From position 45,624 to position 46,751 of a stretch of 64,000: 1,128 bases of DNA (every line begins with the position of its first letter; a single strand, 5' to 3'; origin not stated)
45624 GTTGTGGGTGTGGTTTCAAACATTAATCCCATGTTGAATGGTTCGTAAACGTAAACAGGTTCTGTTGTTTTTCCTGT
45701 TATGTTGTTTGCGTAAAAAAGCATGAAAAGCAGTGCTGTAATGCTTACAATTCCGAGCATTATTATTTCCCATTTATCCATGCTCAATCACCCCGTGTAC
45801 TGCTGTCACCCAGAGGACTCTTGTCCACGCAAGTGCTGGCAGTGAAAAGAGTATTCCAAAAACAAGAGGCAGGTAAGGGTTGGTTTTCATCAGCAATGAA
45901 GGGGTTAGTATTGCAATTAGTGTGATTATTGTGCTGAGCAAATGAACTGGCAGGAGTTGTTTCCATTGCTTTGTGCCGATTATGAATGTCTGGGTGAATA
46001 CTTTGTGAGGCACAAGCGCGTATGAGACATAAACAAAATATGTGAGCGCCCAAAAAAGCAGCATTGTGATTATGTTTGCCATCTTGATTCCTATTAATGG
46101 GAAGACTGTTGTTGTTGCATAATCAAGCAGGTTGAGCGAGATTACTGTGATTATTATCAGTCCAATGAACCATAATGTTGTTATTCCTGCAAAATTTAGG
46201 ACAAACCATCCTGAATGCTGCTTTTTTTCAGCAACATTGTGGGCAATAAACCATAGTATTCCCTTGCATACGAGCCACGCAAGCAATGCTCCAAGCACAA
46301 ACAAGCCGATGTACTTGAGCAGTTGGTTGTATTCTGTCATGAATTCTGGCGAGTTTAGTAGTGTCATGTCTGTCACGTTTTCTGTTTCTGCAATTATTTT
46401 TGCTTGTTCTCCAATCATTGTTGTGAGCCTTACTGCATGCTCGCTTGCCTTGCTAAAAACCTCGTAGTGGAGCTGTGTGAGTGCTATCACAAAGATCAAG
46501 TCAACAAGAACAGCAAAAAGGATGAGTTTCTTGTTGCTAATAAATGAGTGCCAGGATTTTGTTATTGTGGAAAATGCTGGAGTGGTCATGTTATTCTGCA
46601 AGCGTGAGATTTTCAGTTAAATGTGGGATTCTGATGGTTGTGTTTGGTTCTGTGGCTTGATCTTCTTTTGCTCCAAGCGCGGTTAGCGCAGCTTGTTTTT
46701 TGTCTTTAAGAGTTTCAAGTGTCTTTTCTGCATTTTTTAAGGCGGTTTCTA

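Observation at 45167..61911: Eight-gene, translationally coupled surface operon built from two paralogous modules, with no recognisable enzyme or assembly ATPase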

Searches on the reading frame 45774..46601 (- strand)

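Call 4: search_protein_families(library=pfam, proteins=[window:45774-46601:-], max_evalue=1)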
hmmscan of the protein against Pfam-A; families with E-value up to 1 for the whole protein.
window:45774-46601:- (275 aa): 2 families
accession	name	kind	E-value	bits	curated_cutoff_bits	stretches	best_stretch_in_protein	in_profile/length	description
PF25686.1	Betaherpes_U91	-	0.13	12.2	27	1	24-80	14-70/157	Betaherpesvirus U91 protein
PF15664.10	TMEM252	-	0.36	11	27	1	19-67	5-53/139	Transmembrane protein 252 family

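Call 10: search_protein_families(library=ncbifam, proteins=[window:45774-46601:-], max_evalue=1)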
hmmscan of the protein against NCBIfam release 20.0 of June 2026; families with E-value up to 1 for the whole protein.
window:45774-46601:- (275 aa): 1 family
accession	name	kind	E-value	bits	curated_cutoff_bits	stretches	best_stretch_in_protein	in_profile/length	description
TIGR01406.1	dnaQ_proteo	equivalog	0.092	12.3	222.7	0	7-39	66-98/231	DNA polymerase III subunit epsilon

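Call 80: search_protein_families(library=phrogs, proteins=[window:45774-46601:-], max_evalue=0.01)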
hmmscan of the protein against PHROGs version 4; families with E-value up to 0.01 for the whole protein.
window:45774-46601:- (275 aa): 0 families
